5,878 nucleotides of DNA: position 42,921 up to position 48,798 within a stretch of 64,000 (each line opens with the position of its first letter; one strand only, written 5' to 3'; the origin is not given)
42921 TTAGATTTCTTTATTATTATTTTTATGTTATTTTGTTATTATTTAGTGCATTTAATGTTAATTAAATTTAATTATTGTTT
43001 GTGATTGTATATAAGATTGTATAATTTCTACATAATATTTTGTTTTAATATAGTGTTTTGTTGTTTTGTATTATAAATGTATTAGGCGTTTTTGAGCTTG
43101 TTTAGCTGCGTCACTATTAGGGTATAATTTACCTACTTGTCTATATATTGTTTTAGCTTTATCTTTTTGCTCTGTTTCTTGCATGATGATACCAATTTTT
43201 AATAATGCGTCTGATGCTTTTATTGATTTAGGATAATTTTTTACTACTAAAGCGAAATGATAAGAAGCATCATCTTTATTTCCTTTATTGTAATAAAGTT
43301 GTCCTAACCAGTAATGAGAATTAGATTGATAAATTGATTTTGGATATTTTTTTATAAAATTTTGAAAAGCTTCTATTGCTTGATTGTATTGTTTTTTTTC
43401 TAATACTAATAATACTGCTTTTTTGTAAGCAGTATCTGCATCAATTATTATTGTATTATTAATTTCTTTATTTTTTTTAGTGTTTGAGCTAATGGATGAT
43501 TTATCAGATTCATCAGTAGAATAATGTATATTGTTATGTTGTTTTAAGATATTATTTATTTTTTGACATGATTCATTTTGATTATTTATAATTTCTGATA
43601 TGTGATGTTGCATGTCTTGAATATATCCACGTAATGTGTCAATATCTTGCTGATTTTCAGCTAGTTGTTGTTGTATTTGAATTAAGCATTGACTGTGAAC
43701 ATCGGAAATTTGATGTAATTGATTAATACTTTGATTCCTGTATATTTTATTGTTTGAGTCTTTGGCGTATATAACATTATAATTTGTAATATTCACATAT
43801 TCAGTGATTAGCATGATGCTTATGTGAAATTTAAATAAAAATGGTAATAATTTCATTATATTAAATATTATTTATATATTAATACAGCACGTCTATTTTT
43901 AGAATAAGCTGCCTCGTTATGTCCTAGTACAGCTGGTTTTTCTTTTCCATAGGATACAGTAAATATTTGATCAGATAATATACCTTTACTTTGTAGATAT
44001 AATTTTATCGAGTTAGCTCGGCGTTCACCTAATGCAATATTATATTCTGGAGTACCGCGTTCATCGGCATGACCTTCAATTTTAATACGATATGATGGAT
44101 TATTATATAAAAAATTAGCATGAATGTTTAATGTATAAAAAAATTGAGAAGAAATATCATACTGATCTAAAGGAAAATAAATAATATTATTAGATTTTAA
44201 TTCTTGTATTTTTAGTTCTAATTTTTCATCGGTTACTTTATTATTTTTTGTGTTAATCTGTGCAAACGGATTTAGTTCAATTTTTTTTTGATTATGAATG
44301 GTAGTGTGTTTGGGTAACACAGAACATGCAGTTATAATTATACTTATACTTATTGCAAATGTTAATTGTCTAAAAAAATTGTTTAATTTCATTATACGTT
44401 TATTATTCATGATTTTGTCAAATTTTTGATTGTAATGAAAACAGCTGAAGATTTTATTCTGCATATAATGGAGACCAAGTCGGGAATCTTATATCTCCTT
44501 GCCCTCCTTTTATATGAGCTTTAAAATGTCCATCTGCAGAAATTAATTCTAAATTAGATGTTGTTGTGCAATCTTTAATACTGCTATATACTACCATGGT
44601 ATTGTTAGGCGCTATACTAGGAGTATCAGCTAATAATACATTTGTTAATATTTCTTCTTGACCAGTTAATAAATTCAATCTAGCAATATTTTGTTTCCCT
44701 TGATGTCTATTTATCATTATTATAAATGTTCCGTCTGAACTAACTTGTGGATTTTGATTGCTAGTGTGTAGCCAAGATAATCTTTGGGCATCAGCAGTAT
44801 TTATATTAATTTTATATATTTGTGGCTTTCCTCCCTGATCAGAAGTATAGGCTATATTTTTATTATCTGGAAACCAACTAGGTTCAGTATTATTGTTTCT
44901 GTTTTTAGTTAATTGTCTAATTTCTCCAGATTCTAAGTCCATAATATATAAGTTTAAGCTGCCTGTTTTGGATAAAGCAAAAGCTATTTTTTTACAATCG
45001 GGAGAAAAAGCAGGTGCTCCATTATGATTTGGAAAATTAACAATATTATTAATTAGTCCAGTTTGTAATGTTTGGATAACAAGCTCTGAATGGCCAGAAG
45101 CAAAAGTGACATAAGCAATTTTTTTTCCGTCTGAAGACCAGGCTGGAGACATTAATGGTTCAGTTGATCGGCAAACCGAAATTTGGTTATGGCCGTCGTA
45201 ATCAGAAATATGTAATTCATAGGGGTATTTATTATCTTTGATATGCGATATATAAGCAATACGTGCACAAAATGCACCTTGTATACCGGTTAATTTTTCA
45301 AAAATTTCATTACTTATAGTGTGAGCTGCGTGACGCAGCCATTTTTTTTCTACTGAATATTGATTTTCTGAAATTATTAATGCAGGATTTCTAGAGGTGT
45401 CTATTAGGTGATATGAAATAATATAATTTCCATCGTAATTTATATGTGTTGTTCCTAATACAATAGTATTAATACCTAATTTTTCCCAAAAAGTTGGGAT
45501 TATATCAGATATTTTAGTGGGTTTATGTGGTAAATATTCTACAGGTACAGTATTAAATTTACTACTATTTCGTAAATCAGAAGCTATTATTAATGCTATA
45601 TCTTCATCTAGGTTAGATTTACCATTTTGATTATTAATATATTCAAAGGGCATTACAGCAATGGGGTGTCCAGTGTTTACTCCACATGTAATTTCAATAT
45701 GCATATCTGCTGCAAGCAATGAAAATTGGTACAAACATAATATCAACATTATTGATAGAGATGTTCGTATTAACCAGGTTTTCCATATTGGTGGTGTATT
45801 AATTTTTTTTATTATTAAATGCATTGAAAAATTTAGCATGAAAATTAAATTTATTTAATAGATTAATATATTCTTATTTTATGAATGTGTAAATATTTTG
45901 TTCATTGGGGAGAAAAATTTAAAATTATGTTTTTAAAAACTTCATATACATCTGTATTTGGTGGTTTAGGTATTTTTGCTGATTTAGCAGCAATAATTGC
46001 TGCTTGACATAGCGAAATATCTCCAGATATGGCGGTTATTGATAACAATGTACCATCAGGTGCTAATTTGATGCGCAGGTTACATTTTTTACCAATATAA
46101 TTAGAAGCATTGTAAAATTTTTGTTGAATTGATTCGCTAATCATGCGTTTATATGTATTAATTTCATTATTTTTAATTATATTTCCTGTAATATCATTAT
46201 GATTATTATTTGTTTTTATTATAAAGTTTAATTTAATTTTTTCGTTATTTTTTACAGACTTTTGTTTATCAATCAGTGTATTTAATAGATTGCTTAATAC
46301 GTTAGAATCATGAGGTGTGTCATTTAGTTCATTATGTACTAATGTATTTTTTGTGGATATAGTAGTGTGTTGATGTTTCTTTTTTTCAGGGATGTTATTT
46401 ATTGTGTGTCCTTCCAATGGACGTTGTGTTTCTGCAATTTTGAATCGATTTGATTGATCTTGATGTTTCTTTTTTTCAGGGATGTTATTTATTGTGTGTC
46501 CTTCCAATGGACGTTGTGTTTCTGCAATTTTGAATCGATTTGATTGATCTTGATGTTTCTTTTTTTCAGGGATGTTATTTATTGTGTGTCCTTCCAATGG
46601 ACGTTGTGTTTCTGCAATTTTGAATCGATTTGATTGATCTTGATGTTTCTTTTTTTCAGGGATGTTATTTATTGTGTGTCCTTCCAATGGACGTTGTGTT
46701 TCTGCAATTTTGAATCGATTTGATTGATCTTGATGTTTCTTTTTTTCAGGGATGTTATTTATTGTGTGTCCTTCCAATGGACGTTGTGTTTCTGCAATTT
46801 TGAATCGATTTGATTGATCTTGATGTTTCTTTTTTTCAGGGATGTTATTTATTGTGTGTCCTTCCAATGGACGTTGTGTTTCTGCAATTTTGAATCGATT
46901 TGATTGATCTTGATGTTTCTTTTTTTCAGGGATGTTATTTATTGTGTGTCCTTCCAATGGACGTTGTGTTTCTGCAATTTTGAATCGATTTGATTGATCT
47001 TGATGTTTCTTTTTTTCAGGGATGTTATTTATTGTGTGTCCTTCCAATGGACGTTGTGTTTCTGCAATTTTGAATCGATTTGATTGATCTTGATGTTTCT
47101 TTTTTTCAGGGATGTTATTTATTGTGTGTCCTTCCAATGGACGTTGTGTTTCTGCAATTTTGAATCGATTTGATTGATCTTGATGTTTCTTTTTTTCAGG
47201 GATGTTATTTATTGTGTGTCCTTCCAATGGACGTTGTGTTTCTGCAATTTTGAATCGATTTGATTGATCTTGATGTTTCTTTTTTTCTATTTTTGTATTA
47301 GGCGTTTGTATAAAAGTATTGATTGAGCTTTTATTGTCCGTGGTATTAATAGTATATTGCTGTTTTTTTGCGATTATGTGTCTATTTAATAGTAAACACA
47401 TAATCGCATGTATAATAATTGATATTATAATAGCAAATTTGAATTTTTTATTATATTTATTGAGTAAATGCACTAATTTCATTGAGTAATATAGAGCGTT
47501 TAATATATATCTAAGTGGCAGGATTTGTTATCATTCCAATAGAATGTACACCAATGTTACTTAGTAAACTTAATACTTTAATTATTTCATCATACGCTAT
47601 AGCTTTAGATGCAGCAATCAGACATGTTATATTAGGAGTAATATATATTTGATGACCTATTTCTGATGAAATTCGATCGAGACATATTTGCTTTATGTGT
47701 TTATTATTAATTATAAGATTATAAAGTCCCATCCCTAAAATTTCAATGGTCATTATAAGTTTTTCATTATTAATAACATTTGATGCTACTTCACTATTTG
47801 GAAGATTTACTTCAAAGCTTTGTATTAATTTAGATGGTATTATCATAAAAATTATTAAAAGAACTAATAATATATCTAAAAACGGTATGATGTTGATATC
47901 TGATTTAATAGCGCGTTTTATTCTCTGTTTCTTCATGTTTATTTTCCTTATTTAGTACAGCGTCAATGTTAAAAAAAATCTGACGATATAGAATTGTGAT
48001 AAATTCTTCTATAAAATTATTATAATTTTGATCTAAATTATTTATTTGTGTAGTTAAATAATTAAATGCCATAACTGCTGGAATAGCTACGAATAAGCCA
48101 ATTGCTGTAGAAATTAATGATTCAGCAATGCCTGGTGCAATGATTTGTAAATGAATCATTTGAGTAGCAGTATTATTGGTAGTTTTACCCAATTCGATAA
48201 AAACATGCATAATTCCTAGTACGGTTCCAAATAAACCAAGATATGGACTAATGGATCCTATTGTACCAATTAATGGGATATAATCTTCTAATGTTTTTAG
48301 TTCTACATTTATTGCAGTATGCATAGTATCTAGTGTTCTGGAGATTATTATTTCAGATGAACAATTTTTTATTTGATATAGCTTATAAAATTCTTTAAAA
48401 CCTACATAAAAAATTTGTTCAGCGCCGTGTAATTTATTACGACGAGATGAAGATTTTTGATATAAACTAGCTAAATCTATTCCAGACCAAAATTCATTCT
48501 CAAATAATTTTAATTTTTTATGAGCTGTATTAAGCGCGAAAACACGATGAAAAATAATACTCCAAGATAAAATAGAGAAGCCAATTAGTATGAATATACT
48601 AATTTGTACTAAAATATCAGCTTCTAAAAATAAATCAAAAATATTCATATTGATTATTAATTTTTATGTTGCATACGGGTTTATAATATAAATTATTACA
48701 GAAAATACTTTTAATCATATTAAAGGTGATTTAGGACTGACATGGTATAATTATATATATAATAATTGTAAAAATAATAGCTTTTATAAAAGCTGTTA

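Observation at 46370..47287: TolA periplasmic domain replaced by ten identical 30-aa repeats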

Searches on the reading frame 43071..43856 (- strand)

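Call 4: search_protein_families(library=pfam, proteins=[window:43071-43856:-], max_evalue=0.01)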
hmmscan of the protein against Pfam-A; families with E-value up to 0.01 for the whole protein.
window:43071-43856:- (261 aa): 13 families
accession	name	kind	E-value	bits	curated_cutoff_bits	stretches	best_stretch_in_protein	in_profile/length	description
PF13174.12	TPR_6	-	4.7e-23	80.6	26.3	3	216-248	1-33/33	Tetratricopeptide repeat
PF07719.23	TPR_2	-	7.4e-12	44.9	27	1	180-210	3-33/34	Tetratricopeptide repeat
PF16331.10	TolA_bind_tri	-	3.8e-09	36.9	30.1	1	41-108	3-70/76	TolA binding protein trimerisation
PF14559.12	TPR_19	-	1.2e-07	32.4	25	1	152-214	2-61/68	Tetratricopeptide repeat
PF13428.12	TPR_14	-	2.5e-06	28.1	23.5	0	181-218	4-41/44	Tetratricopeptide repeat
PF13181.12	TPR_8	-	1.2e-05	25.6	25.7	0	180-198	3-21/34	Tetratricopeptide repeat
PF13432.12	TPR_16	-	2.5e-05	25.1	32.7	1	152-211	8-64/65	Tetratricopeptide repeat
PF13525.12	YfiO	-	3.7e-05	24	25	1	141-260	6-135/203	Outer membrane lipoprotein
PF13431.12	TPR_17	-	7.2e-05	23.2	24.4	0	164-197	2-32/34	Tetratricopeptide repeat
PF00515.34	TPR_1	-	0.00029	21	27.8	0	179-209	2-32/34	Tetratricopeptide repeat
PF13424.12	TPR_12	-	0.00044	20.8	30.1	0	179-241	4-71/77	Tetratricopeptide repeat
PF09976.15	TPR_21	-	0.0011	19.2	25.5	1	140-236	39-134/193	Tetratricopeptide repeat-like domain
PF16068.10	DUF4810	-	0.0013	19.7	34.7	0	184-212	51-79/85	Domain of unknown function (DUF4810)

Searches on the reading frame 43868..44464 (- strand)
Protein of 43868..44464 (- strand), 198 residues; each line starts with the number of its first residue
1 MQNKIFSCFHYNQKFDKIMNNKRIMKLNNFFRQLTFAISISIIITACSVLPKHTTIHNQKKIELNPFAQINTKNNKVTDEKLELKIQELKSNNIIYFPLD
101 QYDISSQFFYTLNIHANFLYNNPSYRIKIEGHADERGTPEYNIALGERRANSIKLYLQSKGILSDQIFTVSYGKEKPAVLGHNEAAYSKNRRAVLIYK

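Call 4: search_protein_families(library=pfam, proteins=[window:43868-44464:-], max_evalue=0.01)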
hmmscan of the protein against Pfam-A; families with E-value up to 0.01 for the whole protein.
window:43868-44464:- (198 aa): 1 family
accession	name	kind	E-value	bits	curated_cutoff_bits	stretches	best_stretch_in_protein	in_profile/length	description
PF00691.25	OmpA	-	1.5e-17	64.2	27.2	1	96-191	1-98/98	OmpA family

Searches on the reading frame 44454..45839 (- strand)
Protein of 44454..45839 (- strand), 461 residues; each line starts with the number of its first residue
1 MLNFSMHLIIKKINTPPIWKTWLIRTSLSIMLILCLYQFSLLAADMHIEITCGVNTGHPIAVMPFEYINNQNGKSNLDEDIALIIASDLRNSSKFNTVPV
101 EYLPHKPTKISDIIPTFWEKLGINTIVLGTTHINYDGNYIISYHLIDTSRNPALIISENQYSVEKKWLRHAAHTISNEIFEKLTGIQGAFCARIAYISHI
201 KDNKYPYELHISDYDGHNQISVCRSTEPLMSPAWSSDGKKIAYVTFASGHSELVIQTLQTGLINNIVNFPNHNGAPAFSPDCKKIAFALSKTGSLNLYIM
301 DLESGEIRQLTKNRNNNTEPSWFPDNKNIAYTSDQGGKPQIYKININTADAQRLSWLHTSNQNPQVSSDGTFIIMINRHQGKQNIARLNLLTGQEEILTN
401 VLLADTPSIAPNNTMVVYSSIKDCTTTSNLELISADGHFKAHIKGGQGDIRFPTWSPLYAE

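Call 4: search_protein_families(library=pfam, proteins=[window:44454-45839:-], max_evalue=0.01)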
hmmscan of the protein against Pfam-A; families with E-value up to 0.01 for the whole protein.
window:44454-45839:- (461 aa): 8 families
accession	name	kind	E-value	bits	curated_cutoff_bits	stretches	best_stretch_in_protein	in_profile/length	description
PF07676.18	PD40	-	7.9e-31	105.8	20.9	3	308-342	2-37/38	WD40-like Beta Propeller Repeat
PF04052.18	TolB_N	-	2.1e-19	70.1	22.4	1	47-151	2-103/106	TolB amino-terminal domain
PF00930.27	DPPIV_N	-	1e-07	31.5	22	1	276-375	240-345/354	Dipeptidyl peptidase IV (DPP IV) N-terminal region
PF14583.12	Pectate_lyase22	-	3.1e-06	26.6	30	0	319-346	355-382/386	Oligogalacturonate lyase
PF25174.1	Beta-prop_THOC3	-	0.00012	21.7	305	1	259-342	77-156/272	THOC3 beta-propeller domain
PF10647.15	Gmad1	-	0.00025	21.4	20.5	0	274-381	26-133/251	Lipoprotein LpqB beta-propeller domain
PF02897.21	Peptidase_S9_N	-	0.0011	18.2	24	1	277-347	130-212/414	Prolyl oligopeptidase, N-terminal beta-propeller domain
PF23414.1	Beta-prop_EML_2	-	0.0028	17.5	90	1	211-335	24-145/266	Echinoderm microtubule-associated protein second beta-propeller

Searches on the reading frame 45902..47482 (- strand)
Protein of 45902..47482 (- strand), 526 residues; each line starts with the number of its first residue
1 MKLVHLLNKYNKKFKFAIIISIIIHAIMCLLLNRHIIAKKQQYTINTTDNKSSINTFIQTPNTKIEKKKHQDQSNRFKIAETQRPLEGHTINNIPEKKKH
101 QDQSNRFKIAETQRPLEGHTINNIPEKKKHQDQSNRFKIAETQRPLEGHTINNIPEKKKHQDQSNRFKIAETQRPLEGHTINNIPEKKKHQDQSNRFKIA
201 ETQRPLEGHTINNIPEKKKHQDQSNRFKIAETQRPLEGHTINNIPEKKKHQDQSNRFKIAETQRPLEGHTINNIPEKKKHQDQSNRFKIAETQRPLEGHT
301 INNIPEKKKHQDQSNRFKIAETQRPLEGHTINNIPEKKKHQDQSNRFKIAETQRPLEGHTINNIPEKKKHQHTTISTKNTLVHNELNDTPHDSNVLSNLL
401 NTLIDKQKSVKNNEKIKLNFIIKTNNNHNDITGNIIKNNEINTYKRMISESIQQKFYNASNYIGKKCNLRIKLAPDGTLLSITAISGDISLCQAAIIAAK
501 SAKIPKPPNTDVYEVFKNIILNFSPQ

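Call 4: search_protein_families(library=pfam, proteins=[window:45902-47482:-], max_evalue=0.01)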
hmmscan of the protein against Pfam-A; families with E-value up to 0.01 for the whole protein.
window:45902-47482:- (526 aa): 2 families
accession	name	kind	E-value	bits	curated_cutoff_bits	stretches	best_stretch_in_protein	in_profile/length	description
PF06519.16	TolA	-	2.5e-30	105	25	1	437-523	9-96/96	TolA C-terminal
PF15059.11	Speriolin_C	-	1e-12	48.7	27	0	351-459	19-126/148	Speriolin C-terminus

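Call 10: find_related_loci(query=window:45902-47482:-, collection=genome_contigs, flank=3000)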
Query window:45902-47482:- (526 aa) in genome_contigs; peptide patterns used: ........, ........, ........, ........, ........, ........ (x = any residue, [..] = any of these).
111 stretches matched a pattern, but none encodes a relative of the query by tblastn (E <= 1e-3).

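Call 25: find_homologous_proteins(query=window:45902-47482:-, max_evalue=1e-10)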
Query window:45902-47482:- (526 aa): 3 proteins with E <= 1e-10 among 2489 candidates.
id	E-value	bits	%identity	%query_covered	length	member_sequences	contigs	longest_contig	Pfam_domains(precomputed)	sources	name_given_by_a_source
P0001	1.7e-194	665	65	68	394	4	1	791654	PF06519.17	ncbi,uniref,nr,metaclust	ncbi:TolA [Candidatus Blochmanniella pennsylvanica str. BPEN]|uniref:TolA n=2 Tax=Candidatus Blochma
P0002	2.9e-27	114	63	17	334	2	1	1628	PF06519.17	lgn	-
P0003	3.4e-24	104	63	17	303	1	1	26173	PF06519.17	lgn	-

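Call 27: list_cluster_members(proteins=[window:45902-47482:-])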
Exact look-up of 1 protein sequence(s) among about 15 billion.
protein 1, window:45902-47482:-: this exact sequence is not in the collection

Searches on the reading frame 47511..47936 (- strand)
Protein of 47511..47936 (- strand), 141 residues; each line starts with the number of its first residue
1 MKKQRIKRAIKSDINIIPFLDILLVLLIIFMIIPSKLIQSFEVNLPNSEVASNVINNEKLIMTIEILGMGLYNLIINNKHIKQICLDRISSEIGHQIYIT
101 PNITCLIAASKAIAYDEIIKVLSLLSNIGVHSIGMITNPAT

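Call 4: search_protein_families(library=pfam, proteins=[window:47511-47936:-], max_evalue=0.01)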
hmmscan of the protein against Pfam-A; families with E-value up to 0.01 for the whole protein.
window:47511-47936:- (141 aa): 1 family
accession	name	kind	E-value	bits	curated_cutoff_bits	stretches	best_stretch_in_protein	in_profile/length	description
PF02472.21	ExbD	-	1.3e-13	51.6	25.4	1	12-139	6-127/128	Biopolymer transport protein ExbD/TolR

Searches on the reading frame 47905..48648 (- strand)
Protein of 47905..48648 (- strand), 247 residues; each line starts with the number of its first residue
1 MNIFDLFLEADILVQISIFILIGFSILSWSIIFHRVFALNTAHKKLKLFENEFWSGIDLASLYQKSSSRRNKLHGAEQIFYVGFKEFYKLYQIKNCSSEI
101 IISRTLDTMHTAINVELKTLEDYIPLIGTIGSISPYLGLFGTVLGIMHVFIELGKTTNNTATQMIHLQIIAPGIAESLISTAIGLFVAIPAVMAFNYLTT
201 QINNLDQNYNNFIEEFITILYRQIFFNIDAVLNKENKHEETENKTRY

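Call 4: search_protein_families(library=pfam, proteins=[window:47905-48648:-], max_evalue=0.01)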
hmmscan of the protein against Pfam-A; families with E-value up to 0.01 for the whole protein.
window:47905-48648:- (247 aa): 1 family
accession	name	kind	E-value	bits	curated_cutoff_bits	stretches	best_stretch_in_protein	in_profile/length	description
PF01618.21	MotA_ExbB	-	4.6e-30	104.4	22.9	1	78-209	8-125/127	MotA/TolQ/ExbB proton channel family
